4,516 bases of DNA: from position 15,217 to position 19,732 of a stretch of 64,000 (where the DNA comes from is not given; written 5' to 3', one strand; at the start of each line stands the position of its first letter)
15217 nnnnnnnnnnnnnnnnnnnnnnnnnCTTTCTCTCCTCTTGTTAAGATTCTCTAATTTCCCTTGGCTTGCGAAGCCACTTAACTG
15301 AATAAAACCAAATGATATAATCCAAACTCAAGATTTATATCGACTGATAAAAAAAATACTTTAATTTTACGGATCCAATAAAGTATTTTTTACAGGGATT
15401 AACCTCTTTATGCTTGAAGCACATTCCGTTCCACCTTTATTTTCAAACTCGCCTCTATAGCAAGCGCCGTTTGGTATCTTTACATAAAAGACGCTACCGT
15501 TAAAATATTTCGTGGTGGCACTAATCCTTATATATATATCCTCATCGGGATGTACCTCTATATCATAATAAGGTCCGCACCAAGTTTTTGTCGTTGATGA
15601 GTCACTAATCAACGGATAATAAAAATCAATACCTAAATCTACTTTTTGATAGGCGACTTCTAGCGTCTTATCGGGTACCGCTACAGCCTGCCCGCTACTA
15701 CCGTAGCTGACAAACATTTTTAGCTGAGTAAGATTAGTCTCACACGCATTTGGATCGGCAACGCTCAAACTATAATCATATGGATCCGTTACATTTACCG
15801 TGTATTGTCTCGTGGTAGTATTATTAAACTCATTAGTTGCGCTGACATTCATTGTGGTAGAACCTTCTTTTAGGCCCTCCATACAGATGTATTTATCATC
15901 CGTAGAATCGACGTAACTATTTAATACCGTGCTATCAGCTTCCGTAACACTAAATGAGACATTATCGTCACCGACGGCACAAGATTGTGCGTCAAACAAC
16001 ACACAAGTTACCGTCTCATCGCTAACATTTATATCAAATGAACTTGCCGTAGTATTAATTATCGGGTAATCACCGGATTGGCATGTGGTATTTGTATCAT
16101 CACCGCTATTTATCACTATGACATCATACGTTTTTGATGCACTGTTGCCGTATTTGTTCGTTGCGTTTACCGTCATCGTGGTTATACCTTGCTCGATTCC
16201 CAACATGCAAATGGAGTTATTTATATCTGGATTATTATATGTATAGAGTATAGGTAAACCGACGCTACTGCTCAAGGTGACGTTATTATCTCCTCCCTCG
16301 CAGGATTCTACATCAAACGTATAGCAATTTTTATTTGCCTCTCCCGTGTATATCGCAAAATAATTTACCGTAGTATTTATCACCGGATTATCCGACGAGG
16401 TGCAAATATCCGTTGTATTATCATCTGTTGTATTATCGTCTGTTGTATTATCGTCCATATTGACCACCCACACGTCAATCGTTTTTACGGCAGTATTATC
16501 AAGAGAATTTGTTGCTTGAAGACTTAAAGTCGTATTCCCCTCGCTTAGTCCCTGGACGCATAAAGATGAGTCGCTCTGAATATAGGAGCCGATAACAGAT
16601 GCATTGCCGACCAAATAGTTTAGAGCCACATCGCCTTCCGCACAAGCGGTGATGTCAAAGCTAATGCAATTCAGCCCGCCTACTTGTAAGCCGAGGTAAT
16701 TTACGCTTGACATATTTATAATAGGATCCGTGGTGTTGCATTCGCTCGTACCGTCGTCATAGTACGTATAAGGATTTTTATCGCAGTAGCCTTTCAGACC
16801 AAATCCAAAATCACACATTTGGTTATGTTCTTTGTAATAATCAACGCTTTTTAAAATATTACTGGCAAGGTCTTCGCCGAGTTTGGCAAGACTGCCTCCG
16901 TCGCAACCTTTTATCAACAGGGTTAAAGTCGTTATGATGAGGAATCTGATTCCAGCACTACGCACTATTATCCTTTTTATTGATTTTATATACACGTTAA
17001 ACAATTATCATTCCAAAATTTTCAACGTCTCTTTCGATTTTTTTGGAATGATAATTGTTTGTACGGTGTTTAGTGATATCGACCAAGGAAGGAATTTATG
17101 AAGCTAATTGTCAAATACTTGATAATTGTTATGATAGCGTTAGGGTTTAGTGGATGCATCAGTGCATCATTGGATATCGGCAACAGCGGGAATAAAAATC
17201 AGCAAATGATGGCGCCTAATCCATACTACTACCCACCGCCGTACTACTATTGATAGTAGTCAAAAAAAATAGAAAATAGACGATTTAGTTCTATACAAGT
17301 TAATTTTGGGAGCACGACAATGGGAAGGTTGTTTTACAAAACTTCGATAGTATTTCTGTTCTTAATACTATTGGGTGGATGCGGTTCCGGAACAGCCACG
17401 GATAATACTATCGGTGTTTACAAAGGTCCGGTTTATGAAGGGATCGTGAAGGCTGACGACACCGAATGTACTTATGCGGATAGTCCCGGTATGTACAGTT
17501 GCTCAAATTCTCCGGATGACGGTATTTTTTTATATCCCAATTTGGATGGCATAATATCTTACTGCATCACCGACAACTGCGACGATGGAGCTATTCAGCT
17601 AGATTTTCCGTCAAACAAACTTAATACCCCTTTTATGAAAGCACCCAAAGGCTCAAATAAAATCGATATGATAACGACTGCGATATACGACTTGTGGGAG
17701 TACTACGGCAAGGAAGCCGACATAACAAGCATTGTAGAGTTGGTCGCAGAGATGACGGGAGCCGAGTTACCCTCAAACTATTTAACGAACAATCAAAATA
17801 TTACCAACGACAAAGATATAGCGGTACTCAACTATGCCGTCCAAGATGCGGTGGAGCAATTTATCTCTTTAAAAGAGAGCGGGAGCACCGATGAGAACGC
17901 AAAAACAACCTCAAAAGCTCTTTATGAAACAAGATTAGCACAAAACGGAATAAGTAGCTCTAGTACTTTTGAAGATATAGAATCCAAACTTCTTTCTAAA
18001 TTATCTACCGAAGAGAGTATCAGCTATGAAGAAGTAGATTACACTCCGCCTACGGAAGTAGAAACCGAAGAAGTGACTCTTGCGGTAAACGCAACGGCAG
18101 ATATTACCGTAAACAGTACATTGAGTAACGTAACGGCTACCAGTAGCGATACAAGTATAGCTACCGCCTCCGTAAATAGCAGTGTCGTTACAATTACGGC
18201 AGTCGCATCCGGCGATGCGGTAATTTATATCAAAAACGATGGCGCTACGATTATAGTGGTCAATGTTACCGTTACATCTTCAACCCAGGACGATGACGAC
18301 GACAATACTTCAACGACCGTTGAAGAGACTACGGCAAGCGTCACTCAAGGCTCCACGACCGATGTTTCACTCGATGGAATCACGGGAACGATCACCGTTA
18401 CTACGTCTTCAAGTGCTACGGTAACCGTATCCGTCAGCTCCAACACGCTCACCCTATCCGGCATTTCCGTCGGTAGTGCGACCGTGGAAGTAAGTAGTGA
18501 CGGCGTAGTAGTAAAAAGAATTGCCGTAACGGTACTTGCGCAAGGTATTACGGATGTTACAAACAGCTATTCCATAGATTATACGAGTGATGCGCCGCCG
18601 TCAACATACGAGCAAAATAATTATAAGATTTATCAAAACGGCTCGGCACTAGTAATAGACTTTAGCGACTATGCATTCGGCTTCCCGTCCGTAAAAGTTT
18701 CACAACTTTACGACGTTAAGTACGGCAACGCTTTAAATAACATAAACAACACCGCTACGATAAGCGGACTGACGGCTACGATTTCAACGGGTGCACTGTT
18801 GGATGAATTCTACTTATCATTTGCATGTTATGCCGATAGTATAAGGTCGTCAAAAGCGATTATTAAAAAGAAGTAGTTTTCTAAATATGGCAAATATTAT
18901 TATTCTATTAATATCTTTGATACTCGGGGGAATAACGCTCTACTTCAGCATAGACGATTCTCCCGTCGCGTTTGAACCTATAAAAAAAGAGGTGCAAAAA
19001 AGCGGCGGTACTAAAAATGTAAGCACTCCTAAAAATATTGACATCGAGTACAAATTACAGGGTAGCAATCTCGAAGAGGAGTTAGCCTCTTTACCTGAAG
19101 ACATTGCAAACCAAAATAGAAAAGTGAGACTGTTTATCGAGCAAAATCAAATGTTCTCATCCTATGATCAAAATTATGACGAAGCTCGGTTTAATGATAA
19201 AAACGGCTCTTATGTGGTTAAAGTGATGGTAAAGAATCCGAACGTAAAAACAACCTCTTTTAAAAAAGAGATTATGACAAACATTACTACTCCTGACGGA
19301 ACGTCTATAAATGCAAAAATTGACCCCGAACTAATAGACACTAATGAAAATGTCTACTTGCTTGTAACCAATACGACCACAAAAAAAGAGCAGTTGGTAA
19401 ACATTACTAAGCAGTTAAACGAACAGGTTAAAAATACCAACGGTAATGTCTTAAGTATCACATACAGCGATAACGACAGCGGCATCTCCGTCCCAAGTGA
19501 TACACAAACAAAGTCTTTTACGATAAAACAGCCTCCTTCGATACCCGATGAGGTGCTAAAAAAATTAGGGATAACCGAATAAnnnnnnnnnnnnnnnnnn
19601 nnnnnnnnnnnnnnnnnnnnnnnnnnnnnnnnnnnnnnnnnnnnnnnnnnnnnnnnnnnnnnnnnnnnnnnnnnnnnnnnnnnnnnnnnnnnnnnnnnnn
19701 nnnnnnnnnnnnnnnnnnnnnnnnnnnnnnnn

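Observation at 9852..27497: Divergently organised T2SS locus with cargo-like genes promoter-proximal on both arms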

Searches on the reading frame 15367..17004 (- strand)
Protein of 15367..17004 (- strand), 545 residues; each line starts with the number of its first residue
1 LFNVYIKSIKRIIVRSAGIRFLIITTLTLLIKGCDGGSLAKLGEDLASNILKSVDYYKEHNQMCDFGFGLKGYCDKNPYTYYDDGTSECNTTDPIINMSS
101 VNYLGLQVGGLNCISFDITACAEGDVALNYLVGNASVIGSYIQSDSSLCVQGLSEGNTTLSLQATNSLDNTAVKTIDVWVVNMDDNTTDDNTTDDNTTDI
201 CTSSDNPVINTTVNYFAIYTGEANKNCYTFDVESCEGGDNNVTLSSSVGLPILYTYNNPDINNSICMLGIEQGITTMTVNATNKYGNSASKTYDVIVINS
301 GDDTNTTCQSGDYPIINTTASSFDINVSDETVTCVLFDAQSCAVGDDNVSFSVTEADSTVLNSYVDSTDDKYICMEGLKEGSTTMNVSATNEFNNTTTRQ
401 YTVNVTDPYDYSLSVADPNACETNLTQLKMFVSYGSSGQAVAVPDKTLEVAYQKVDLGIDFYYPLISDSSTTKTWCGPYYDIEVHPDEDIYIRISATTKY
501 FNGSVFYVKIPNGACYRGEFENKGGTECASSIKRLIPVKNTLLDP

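Call 4: search_protein_families(library=pfam, max_evalue=0.01, proteins=[window:15367-17004:-])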
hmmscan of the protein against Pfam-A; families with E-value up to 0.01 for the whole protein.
window:15367-17004:- (545 aa): 1 family
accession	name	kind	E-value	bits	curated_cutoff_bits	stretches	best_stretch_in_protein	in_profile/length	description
PF13629.12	T2SS-T3SS_pil_N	-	0.00021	21.4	23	0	131-166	25-60/72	Pilus formation protein N terminal region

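Call 6: search_protein_families(library=ncbifam, max_evalue=0.01, proteins=[window:15367-17004:-])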
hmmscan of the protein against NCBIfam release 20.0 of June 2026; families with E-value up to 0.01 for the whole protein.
window:15367-17004:- (545 aa): 1 family
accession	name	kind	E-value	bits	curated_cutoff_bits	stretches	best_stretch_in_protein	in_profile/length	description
NF033707.1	T9SS_sortase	equivalog_domain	6.2e-05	20.8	420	0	269-334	960-1025/1095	type IX secretion system sortase PorU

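Call 113: search_protein_families(library=pfam, max_evalue=1, proteins=[window:15370-16965:-])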
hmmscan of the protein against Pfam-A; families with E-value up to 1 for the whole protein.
window:15370-16965:- (532 aa): 3 families
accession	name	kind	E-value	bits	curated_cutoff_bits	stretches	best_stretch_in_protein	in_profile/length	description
PF13629.12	T2SS-T3SS_pil_N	-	0.0002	21.4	23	1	118-153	25-60/72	Pilus formation protein N terminal region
PF16964.10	TadF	-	0.021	15.2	27.3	1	55-134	98-174/178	Putative tight adherence pilin protein F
PF22196.1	HdrB-like_C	-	0.068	13.6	33.4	0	435-449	17-31/87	HdrB-like C-terminal domain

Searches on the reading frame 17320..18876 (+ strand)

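Call 4: search_protein_families(library=pfam, max_evalue=0.01, proteins=[window:17320-18876:+])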
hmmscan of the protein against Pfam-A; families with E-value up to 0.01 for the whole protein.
window:17320-18876:+ (518 aa): 0 families

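Call 6: search_protein_families(library=ncbifam, max_evalue=0.01, proteins=[window:17320-18876:+])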
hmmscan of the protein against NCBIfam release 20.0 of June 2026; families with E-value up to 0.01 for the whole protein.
window:17320-18876:+ (518 aa): 0 families

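Call 113: search_protein_families(library=pfam, max_evalue=1, proteins=[window:17320-18873:+])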
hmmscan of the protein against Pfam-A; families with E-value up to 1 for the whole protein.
window:17320-18873:+ (518 aa): 1 family
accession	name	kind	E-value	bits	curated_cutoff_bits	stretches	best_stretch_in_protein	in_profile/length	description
PF24053.1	DUF7356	-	0.31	11.4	27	1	296-352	33-91/105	Domain of unknown function (DUF7356)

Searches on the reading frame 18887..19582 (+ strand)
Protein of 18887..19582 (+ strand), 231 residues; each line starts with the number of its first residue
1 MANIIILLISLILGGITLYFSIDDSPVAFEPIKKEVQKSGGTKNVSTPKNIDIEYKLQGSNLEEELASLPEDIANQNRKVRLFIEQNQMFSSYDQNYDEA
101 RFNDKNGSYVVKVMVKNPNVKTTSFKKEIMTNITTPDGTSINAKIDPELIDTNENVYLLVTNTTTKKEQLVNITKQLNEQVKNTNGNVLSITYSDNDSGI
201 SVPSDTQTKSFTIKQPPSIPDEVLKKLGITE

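Call 4: search_protein_families(library=pfam, max_evalue=0.01, proteins=[window:18887-19582:+])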
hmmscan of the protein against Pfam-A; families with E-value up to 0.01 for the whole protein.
window:18887-19582:+ (231 aa): 0 families

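Call 6: search_protein_families(library=ncbifam, max_evalue=0.01, proteins=[window:18887-19582:+])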
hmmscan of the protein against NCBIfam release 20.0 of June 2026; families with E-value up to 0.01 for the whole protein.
window:18887-19582:+ (231 aa): 0 families

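Call 113: search_protein_families(library=pfam, max_evalue=1, proteins=[window:18887-19579:+])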
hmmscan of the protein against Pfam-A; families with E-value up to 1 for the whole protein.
window:18887-19579:+ (231 aa): 2 families
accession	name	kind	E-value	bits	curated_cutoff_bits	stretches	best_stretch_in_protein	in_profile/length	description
PF16034.10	JAKMIP_CC3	-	0.04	14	30.2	1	167-224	2-63/200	JAKMIP CC3 domain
PF18211.6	Csm1_B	-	0.041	14.2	26.4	1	154-193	45-84/94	Csm1 subunit domain B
